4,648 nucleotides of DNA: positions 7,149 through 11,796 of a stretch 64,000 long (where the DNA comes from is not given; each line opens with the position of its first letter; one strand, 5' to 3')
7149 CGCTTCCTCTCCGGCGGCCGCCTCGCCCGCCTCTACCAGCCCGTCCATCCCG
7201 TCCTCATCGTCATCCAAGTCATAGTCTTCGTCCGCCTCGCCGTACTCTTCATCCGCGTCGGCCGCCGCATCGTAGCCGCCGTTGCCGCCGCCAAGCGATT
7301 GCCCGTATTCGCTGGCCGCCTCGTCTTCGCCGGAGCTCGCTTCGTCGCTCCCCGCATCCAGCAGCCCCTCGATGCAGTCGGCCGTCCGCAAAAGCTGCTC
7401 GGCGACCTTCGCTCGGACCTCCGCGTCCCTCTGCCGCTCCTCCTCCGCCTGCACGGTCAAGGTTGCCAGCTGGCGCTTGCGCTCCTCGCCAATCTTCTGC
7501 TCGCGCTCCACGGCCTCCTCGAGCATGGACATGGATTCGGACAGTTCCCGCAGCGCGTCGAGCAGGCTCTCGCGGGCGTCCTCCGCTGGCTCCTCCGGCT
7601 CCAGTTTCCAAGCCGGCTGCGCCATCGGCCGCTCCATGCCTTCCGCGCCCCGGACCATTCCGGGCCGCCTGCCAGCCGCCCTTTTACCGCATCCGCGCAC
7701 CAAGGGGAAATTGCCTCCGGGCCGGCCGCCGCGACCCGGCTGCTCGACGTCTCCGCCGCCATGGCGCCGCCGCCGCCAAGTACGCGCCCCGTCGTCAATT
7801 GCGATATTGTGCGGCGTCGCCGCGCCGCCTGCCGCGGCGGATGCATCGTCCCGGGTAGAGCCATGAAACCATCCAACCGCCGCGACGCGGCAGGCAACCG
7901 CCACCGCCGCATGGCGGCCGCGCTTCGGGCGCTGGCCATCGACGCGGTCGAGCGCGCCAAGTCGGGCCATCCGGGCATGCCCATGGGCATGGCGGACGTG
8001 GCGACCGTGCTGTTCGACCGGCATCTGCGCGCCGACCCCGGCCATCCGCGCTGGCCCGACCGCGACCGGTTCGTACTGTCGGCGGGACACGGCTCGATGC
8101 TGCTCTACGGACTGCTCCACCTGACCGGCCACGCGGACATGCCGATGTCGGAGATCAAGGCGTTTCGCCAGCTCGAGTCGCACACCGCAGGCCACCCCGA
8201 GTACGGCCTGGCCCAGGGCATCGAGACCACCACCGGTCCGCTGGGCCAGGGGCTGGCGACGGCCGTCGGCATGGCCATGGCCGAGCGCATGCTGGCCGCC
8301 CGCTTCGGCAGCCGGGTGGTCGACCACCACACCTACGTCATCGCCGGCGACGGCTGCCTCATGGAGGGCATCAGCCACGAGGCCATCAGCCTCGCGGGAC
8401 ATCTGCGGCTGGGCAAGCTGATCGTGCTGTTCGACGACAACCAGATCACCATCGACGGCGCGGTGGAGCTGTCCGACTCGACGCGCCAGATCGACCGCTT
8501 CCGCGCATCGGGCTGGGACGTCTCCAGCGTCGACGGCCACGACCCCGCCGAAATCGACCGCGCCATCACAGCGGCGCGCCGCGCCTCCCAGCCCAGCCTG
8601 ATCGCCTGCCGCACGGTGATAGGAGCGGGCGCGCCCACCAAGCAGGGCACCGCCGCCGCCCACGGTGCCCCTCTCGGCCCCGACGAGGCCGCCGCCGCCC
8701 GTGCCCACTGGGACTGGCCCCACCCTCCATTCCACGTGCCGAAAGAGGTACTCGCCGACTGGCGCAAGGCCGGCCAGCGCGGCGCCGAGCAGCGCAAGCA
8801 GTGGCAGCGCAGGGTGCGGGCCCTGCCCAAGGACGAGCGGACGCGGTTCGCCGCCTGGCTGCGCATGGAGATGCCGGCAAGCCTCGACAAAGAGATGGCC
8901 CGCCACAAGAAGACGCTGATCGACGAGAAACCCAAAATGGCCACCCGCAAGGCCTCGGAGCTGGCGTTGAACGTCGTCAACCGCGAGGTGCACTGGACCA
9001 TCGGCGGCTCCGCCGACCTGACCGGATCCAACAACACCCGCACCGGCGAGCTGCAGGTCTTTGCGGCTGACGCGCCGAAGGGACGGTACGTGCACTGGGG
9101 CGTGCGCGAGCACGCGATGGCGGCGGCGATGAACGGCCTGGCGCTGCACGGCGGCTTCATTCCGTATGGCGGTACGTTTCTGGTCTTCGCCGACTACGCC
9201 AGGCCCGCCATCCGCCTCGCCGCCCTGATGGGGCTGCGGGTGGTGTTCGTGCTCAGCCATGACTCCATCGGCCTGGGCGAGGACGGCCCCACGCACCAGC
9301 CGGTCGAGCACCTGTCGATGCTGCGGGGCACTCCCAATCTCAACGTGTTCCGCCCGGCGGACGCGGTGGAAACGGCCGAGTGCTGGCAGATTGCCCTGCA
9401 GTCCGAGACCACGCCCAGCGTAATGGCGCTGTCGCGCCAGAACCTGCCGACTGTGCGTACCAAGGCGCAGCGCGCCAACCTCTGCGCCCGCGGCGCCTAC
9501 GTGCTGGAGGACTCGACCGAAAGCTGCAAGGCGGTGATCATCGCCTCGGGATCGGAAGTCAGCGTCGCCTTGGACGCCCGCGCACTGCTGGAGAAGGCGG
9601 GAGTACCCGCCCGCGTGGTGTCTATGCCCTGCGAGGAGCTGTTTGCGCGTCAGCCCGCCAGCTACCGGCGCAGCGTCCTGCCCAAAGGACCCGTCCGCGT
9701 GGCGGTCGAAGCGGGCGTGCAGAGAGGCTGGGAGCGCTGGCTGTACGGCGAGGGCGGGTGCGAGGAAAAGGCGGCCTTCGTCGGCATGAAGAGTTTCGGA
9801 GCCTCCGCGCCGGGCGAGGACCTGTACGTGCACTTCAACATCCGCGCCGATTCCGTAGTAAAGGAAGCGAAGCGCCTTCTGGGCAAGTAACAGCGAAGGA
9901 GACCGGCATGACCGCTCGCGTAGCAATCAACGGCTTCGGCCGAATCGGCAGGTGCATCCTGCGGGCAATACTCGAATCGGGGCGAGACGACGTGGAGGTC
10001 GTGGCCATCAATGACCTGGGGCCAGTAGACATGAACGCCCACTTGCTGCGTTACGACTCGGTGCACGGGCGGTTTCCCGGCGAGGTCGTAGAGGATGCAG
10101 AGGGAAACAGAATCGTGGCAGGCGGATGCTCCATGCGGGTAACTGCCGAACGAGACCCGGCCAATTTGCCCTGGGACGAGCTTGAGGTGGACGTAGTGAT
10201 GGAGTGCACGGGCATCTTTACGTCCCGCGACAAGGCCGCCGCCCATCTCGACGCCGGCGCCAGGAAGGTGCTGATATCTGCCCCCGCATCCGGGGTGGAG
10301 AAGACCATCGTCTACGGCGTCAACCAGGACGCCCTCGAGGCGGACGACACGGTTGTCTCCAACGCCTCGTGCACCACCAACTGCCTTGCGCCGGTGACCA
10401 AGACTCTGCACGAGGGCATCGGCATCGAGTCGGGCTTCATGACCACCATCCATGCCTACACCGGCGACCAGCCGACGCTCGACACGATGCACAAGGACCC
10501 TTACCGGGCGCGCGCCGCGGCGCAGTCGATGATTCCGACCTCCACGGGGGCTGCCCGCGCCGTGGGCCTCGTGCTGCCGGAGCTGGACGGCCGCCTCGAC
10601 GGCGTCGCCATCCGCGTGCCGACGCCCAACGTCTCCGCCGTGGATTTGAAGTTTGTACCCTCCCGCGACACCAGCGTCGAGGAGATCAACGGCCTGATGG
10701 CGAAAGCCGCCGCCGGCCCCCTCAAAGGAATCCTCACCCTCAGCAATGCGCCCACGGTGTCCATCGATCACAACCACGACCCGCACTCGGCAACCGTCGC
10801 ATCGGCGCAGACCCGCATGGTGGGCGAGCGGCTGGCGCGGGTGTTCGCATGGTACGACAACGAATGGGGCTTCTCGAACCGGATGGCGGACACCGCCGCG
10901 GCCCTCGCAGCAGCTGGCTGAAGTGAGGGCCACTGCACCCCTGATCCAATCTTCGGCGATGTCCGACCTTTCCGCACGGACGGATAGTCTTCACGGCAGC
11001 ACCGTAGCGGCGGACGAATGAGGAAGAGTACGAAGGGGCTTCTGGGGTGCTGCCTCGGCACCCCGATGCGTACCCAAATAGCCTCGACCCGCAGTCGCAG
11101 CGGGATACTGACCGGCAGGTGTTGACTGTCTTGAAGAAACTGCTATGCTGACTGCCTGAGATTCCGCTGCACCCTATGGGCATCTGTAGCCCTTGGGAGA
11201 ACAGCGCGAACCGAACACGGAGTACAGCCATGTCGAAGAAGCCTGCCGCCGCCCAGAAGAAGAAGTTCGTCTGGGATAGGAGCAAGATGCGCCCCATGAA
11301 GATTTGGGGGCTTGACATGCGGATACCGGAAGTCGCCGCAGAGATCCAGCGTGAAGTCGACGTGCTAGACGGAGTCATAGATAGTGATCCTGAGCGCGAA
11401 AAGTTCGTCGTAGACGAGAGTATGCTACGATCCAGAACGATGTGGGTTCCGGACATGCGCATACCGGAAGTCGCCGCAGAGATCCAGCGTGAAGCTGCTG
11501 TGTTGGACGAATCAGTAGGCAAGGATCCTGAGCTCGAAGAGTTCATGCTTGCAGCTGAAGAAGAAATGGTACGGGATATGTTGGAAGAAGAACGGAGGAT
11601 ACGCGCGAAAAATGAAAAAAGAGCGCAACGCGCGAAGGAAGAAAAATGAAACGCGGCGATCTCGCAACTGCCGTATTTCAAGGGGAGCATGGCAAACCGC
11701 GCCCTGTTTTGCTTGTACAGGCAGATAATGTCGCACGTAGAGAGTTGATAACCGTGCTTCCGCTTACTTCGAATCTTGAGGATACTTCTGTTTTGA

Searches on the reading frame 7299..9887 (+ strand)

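Call 19: search_protein_families(library=pfam, proteins=[window:7299-9887:+], max_evalue=0.001)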
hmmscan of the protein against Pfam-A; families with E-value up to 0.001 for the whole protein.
window:7299-9887:+ (863 aa): 7 families
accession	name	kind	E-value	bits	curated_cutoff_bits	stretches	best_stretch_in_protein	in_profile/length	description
PF00456.26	Transketolase_N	-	1.1e-133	445.9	22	1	202-514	2-319/334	Transketolase, thiamine diphosphate binding domain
PF02779.29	Transket_pyr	-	1.4e-56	191.3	27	1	546-717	2-173/174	Transketolase, pyrimidine binding domain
PF22613.1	Transketolase_C_1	-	2.5e-36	124.7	27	1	732-848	1-112/113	Transketolase-like TK C-terminal domain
PF02780.25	Transketolase_C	-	1.4e-08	35.1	25.9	1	741-853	8-124/124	Transketolase, C-terminal domain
PF13292.11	DXP_synthase_N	-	7.3e-08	32.4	21.2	1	197-389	13-179/274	1-deoxy-D-xylulose-5-phosphate synthase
PF00676.26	E1_dh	-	6.9e-07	28.9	22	1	308-438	96-223/300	Dehydrogenase E1 component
PF02775.26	TPP_enzyme_C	-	0.00095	19.4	21.9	0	310-383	25-85/151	Thiamine pyrophosphate enzyme, C-terminal TPP binding domain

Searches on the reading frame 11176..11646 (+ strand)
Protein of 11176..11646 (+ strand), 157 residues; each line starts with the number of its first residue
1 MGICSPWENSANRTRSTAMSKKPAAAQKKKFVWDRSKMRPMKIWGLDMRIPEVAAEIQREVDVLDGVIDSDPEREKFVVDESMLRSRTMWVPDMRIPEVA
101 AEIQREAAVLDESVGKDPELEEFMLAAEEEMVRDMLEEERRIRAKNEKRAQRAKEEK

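Call 18: search_protein_families(library=pfam, proteins=[window:11176-11646:+], max_evalue=0.001)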
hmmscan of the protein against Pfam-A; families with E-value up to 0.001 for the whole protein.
window:11176-11646:+ (157 aa): 1 family
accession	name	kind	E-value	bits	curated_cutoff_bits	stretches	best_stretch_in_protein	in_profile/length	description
PF11455.13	MazE-like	-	8.1e-12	45.4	22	1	84-127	16-58/65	Antitoxin MazE-like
